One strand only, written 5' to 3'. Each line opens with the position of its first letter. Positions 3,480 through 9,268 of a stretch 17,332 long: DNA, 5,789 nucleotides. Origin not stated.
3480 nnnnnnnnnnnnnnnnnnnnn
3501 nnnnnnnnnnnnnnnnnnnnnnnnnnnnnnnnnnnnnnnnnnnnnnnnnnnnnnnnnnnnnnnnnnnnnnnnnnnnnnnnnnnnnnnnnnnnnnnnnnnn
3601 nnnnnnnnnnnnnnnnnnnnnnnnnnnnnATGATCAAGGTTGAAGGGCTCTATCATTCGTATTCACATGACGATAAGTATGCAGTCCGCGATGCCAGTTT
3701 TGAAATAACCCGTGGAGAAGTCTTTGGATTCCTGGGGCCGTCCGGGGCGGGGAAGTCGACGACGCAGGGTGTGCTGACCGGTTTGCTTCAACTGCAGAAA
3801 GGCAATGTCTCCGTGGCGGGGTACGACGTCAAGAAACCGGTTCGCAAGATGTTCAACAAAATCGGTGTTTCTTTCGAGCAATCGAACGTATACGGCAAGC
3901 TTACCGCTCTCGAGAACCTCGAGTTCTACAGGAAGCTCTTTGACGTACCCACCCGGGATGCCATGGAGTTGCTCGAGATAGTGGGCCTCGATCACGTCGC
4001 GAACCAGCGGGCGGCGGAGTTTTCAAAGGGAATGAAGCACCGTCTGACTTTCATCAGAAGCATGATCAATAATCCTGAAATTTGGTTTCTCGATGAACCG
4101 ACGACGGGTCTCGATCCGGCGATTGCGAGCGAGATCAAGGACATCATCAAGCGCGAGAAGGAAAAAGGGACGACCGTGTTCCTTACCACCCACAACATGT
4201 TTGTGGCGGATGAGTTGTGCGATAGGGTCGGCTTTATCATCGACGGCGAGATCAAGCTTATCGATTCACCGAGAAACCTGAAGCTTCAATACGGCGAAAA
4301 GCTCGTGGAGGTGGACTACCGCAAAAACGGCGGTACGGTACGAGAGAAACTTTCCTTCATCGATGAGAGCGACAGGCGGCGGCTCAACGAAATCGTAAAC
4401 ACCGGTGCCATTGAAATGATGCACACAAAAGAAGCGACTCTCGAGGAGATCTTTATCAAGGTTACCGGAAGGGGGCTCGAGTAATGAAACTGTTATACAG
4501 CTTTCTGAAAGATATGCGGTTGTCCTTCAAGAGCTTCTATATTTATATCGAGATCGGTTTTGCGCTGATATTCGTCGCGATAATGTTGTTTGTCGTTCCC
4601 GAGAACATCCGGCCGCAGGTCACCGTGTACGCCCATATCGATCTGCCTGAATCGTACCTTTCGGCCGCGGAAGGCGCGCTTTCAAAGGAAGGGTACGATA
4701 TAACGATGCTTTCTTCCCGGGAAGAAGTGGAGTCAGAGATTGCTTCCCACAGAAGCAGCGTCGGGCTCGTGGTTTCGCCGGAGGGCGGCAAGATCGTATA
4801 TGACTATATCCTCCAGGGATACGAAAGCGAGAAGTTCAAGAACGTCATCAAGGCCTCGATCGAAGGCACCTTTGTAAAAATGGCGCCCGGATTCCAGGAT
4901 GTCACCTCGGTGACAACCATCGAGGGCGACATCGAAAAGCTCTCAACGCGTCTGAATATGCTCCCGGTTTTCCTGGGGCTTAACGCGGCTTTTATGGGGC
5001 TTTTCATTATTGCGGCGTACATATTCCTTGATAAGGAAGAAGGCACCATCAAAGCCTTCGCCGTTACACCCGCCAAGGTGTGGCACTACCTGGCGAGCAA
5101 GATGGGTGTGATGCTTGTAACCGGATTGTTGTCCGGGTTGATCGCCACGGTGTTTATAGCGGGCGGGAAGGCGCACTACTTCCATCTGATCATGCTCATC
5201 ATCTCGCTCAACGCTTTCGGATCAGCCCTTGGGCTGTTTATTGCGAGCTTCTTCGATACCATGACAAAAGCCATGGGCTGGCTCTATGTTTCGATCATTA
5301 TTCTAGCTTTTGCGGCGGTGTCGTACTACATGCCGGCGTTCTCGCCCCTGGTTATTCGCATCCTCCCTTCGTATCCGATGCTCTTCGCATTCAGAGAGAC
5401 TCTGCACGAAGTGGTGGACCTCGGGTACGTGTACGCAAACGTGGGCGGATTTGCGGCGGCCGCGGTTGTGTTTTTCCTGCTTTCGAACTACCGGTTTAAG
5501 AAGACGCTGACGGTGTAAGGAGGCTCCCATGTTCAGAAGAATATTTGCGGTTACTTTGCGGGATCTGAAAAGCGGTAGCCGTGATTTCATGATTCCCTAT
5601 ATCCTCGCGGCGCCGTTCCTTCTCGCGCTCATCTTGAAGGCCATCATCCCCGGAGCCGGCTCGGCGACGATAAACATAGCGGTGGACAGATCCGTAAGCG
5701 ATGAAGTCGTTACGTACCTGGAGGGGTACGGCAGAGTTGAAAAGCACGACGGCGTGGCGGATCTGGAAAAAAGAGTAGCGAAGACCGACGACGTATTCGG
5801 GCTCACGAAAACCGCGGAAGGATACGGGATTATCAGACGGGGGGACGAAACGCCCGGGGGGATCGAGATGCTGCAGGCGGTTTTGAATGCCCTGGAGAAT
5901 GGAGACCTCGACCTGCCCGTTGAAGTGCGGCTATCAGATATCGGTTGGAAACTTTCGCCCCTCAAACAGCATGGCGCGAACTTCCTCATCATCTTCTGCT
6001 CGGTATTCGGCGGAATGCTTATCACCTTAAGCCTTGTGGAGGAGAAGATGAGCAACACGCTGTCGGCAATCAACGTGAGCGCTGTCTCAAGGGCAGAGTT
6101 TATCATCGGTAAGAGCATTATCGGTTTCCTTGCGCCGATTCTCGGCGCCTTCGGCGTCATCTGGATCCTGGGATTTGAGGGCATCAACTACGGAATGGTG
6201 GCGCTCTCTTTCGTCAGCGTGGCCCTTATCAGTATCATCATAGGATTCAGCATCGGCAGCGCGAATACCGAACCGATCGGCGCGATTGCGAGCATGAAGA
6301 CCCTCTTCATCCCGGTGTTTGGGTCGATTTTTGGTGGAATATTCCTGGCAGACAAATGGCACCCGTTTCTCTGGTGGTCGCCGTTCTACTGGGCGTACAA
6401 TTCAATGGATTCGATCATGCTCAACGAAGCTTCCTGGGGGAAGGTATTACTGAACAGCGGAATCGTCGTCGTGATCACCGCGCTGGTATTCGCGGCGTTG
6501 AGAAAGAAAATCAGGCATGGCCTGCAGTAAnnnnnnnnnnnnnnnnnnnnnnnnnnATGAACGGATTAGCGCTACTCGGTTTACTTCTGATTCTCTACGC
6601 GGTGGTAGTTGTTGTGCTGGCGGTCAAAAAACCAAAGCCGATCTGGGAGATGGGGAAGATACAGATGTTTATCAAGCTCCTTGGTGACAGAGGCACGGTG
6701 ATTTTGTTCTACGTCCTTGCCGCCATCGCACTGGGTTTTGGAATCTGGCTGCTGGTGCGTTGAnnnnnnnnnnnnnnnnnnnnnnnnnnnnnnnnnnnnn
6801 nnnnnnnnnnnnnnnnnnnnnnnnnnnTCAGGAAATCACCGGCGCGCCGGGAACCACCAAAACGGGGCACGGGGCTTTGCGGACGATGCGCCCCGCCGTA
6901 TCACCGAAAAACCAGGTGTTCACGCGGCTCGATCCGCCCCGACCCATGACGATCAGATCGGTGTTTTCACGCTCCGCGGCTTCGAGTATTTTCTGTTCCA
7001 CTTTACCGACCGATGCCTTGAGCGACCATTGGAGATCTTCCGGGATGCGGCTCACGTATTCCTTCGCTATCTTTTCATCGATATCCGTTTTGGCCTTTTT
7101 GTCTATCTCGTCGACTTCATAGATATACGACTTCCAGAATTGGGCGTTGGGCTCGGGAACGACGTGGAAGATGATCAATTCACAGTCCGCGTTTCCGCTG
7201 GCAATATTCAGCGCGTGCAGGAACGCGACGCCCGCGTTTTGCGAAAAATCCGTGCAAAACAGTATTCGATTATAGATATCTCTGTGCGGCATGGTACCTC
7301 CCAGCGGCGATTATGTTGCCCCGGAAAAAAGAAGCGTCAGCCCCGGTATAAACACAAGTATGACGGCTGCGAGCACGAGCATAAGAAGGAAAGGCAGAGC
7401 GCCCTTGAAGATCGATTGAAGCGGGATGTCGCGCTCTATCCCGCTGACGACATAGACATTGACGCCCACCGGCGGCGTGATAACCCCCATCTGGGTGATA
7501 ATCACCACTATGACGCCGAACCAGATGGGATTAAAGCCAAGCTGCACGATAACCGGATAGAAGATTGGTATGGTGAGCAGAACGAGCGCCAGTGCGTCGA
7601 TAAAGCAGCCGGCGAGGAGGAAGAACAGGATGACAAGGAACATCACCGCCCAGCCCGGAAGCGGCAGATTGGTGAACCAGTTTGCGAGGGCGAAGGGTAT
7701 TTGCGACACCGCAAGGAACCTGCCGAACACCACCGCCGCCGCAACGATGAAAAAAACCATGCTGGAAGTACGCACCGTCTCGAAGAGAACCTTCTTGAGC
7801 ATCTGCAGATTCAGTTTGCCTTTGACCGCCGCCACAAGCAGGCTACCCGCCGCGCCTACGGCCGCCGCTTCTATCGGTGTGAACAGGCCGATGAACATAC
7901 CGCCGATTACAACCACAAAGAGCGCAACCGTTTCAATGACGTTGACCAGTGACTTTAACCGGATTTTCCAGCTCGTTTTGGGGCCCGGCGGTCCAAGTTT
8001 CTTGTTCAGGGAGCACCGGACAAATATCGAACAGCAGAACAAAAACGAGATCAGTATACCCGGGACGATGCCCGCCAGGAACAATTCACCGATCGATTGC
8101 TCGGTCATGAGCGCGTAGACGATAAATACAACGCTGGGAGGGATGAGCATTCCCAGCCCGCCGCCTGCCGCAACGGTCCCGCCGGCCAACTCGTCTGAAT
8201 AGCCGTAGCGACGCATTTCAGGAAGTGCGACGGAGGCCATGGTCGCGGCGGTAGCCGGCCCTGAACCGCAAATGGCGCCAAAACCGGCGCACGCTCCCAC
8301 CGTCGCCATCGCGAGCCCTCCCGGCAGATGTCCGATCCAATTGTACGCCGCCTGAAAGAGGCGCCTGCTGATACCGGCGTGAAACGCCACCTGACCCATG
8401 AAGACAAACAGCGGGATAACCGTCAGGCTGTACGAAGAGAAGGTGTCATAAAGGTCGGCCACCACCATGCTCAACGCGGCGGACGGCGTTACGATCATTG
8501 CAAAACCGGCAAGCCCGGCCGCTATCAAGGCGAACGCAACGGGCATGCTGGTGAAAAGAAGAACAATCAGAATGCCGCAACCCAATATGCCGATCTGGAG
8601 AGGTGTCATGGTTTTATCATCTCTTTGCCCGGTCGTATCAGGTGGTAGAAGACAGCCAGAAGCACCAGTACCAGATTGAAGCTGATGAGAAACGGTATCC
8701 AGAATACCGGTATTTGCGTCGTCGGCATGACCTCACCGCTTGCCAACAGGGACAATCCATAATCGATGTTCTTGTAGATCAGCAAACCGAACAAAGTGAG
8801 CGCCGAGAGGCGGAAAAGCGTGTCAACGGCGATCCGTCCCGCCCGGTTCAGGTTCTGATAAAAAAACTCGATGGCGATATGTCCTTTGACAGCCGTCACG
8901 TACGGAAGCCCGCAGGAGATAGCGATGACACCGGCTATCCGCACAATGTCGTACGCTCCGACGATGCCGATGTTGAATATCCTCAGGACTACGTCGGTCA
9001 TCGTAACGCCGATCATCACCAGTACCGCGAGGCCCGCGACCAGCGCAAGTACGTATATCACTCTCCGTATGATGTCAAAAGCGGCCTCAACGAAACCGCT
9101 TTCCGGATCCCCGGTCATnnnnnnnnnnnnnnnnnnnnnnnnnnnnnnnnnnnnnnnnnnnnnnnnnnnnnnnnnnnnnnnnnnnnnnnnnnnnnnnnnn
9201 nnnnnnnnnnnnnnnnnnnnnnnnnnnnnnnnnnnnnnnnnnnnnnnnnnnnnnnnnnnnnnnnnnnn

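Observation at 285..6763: YtrA-type GntR operon combining an SPFH/stomatin protein with a 2-ATPase / 3-permease ABC-2 exporter and a small 2-TM protein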

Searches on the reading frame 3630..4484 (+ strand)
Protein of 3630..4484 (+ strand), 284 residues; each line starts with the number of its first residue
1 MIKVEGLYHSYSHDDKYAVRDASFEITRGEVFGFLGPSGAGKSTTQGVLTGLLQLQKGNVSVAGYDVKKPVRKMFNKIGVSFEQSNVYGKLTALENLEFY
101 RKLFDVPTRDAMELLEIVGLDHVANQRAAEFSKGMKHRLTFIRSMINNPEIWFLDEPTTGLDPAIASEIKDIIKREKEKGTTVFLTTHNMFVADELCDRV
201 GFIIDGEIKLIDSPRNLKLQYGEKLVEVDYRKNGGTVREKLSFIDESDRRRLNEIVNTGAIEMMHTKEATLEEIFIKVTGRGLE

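Call 5: search_protein_families(library=pfam, proteins=[window:3630-4484:+], max_evalue=0.01)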
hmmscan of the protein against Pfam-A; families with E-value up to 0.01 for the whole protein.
window:3630-4484:+ (284 aa): 3 families
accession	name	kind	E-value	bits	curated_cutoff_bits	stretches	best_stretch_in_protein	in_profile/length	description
PF00005.33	ABC_tran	-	5.1e-27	95.6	25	1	20-159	2-137/137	ABC transporter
PF13304.12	AAA_21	-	1.3e-12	48.8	27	1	123-193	230-303/304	AAA domain, putative AbiEii toxin, Type IV TA system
PF13732.12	DrrA1-3_C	-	0.00039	21.5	27.4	1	224-279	29-81/81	ATP-binding protein DrrA1-3-like, C-terminal domain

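Call 6: search_protein_families(library=ncbifam, proteins=[window:3630-4484:+], max_evalue=0.01)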
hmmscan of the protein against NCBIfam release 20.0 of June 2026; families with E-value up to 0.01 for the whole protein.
window:3630-4484:+ (284 aa): 187 families (the best 25 are shown)
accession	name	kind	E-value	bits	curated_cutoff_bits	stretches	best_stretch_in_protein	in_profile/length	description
TIGR01188.1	drrA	subfamily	2.6e-70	237.1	312.45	1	14-232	4-226/302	daunorubicin resistance ABC transporter, ATP-binding protein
TIGR03740.1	galliderm_ABC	subfamily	4.5e-47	160.6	309.75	1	13-212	10-206/223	lantibiotic protection ABC transporter ATP-binding subunit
NF010059.0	PRK13536.1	equivalog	6.5e-46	156.6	549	1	10-217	50-261/342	nodulation factor ABC transporter ATP-binding protein NodI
TIGR03522.1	GldA_ABC_ATP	equivalog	3e-44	151.7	402.6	1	2-232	3-234/301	gliding motility-associated ABC transporter ATP-binding subunit GldA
NF033858.1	ABC2_perm_RbbA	equivalog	6.1e-44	150.2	1050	1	13-227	276-494/909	ribosome-associated ATPase/putative transporter RbbA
TIGR01288.1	nodI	equivalog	3.3e-43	147.8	424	1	10-227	11-233/303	nodulation factor ABC transporter ATP-binding protein NodI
NF010060.0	PRK13537.1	equivalog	7.9e-43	146.5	521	1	12-245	24-261/314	nodulation factor ABC transporter ATP-binding protein NodI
TIGR03269.1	met_CoM_red_A2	equivalog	1.8e-41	142.3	517.1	2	11-215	292-513/530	methyl coenzyme M reductase system, component A2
TIGR03864.1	PQQ_ABC_ATP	hypoth_equivalog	2.2e-37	128.8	302.25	1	2-225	2-227/236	ABC transporter, ATP-binding subunit, PQQ-dependent alcohol dehydrogenase system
TIGR04406.1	LPS_export_lptB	equivalog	5e-36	124.2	240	1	2-210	2-215/239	LPS export ABC transporter ATP-binding protein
TIGR02315.1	ABC_phnC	equivalog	1.7e-35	122.6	266.1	1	1-219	1-235/243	phosphonate ABC transporter ATP-binding protein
TIGR01186.1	proV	subfamily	5.5e-33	114.5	326.6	1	16-227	6-227/363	betaine/proline/choline family ABC transporter ATP-binding protein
TIGR01189.1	ccmA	equivalog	6.4e-33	114.1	131.6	1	11-191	8-188/198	heme ABC exporter ATP-binding protein CcmA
TIGR02673.1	FtsE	equivalog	1.5e-32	113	264.85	1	1-200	1-207/214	cell division ATP-binding protein FtsE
TIGR04521.1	ECF_ATPase_2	equivalog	6.1e-32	110.8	330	1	2-218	1-233/279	energy-coupling factor transporter ATPase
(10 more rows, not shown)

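Call 26: search_protein_families(library=padloc, proteins=[window:3630-4484:+], max_evalue=0.001)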
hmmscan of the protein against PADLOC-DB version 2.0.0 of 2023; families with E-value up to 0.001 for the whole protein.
window:3630-4484:+ (284 aa): 9 families
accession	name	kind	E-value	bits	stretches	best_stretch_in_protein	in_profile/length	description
PDLC04135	mad3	-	2e-21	75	2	68-201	212-335/374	mads_3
PDLC02980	AriA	-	4.4e-12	44.6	1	124-192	231-302/304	-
PDLC04140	mad8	-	2.4e-07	28.6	1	16-190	14-234/314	mads_8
PDLC04214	HEC-02A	-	1.4e-06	25.9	1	145-197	234-286/338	-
PDLC04213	HEC-02A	-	8.2e-06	23.6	1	145-196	228-279/337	-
PDLC04176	HEC-01A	-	3.7e-05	21.3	1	139-191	267-319/371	-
PDLC02335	AbiLi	-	7e-05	20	1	72-192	156-240/326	AbiLi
PDLC04146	HEC-02B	-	0.00048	17.2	1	142-196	233-286/344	-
PDLC04032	PD-T4-4_A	-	0.00049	17.2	0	141-200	339-398/474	-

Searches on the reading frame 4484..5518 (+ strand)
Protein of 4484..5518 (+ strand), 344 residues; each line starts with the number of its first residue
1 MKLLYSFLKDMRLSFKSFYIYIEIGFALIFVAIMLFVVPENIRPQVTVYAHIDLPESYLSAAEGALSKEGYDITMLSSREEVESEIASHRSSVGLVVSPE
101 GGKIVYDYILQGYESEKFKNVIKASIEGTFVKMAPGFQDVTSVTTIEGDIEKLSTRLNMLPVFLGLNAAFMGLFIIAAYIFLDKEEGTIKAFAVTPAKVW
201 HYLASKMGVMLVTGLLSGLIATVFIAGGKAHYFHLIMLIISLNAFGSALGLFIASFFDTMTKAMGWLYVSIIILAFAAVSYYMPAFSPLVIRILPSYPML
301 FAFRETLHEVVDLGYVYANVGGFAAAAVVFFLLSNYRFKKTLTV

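Call 5: search_protein_families(library=pfam, proteins=[window:4484-5518:+], max_evalue=0.01)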
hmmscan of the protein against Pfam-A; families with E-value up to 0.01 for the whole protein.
window:4484-5518:+ (344 aa): 2 families
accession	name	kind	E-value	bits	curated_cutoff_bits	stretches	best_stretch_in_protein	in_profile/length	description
PF12698.13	ABC2_membrane_3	-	2.2e-15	57.1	31.6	1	20-334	4-345/347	ABC-2 family transporter protein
PF24686.1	FLQE3_permease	-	2.8e-08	34.2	60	1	164-297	50-182/232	Fluoroquinolones export permease protein family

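Call 6: search_protein_families(library=ncbifam, proteins=[window:4484-5518:+], max_evalue=0.01)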
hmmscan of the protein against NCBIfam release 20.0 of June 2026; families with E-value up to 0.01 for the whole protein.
window:4484-5518:+ (344 aa): 0 families

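Call 26: search_protein_families(library=padloc, proteins=[window:4484-5518:+], max_evalue=0.001)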
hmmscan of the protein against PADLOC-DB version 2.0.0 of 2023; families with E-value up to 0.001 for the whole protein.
window:4484-5518:+ (344 aa): 0 families

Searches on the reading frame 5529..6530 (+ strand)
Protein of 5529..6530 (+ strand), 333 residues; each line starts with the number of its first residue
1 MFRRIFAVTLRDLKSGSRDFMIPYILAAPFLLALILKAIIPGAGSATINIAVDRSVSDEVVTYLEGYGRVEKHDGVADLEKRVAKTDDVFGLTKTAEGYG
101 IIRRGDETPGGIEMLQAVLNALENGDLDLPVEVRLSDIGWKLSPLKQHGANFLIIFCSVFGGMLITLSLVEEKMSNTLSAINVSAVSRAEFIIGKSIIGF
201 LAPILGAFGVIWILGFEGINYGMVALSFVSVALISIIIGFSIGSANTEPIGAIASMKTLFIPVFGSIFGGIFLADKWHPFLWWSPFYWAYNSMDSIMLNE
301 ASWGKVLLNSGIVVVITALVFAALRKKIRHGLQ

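Call 5: search_protein_families(library=pfam, proteins=[window:5529-6530:+], max_evalue=0.01)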
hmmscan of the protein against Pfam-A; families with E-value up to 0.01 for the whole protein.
window:5529-6530:+ (333 aa): 1 family
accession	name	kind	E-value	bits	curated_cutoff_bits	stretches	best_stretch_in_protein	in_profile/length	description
PF12698.13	ABC2_membrane_3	-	6.3e-18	65.4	31.6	1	24-323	6-344/347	ABC-2 family transporter protein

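Call 6: search_protein_families(library=ncbifam, proteins=[window:5529-6530:+], max_evalue=0.01)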
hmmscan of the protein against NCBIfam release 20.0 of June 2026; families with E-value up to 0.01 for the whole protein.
window:5529-6530:+ (333 aa): 0 families

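Call 26: search_protein_families(library=padloc, proteins=[window:5529-6530:+], max_evalue=0.001)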
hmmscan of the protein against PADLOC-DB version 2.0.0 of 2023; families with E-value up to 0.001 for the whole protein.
window:5529-6530:+ (333 aa): 0 families

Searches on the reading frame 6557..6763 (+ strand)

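Call 5: search_protein_families(library=pfam, proteins=[window:6557-6763:+], max_evalue=0.01)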
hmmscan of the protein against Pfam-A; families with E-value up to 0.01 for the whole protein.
window:6557-6763:+ (68 aa): 0 families

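Call 6: search_protein_families(library=ncbifam, proteins=[window:6557-6763:+], max_evalue=0.01)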
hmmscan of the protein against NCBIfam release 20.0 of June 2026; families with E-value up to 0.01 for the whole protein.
window:6557-6763:+ (68 aa): 0 families

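Call 26: search_protein_families(library=padloc, proteins=[window:6557-6763:+], max_evalue=0.001)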
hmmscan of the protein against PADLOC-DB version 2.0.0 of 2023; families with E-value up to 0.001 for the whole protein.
window:6557-6763:+ (68 aa): 0 families

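Call 32: search_protein_families(library=pfam, proteins=[window:6557-6763:+], max_evalue=10)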
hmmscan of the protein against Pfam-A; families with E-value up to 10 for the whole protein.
window:6557-6763:+ (68 aa): 1 family
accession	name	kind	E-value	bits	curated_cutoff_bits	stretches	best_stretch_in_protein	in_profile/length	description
PF06724.16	DUF1206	-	5.9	7.5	26.2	0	3-68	2-66/70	Domain of Unknown Function (DUF1206)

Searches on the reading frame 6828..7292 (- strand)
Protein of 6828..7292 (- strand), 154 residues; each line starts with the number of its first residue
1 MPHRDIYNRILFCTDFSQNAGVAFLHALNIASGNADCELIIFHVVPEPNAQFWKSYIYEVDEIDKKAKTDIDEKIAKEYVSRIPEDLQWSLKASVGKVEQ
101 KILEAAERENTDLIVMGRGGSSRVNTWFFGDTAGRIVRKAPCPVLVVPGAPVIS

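Call 47: search_protein_families(library=pfam, proteins=[window:6828-7292:-], max_evalue=0.0001)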
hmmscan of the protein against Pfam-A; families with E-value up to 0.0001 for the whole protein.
window:6828-7292:- (154 aa): 1 family
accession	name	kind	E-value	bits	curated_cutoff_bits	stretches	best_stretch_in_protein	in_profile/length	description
PF00582.32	Usp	-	1.7e-26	93.9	24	1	7-148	2-141/141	Universal stress protein family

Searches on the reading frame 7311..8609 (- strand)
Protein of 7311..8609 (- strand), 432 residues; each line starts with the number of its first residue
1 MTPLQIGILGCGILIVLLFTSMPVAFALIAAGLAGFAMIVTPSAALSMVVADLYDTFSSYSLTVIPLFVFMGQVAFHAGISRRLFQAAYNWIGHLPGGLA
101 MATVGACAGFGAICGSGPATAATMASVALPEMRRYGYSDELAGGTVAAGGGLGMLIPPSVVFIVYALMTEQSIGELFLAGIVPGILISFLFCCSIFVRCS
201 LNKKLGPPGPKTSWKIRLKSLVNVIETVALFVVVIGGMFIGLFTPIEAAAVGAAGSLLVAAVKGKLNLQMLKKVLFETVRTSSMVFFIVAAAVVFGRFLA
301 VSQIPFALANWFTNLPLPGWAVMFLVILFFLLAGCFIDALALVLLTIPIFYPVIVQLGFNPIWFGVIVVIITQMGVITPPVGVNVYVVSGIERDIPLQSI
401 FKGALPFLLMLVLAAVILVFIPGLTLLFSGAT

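Call 47: search_protein_families(library=pfam, proteins=[window:7311-8609:-], max_evalue=0.0001)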
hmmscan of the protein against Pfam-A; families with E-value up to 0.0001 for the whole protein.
window:7311-8609:- (432 aa): 1 family
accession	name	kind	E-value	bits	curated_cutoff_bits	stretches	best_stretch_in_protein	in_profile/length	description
PF06808.19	DctM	-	4.1e-104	349.1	23.8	1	12-423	2-412/413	Tripartite ATP-independent periplasmic transporter, DctM component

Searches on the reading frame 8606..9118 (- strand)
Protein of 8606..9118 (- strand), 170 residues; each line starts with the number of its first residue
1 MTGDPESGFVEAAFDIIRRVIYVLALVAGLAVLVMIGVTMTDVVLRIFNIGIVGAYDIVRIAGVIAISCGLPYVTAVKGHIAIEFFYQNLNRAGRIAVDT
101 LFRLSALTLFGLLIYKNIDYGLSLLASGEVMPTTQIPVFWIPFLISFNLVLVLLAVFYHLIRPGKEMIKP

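Call 47: search_protein_families(library=pfam, proteins=[window:8606-9118:-], max_evalue=0.0001)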
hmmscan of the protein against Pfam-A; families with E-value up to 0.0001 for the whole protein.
window:8606-9118:- (170 aa): 1 family
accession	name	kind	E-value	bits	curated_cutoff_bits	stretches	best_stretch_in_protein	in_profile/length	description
PF04290.18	DctQ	-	9.2e-18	64.8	28.3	1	35-162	1-128/132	Tripartite ATP-independent periplasmic transporters, DctQ component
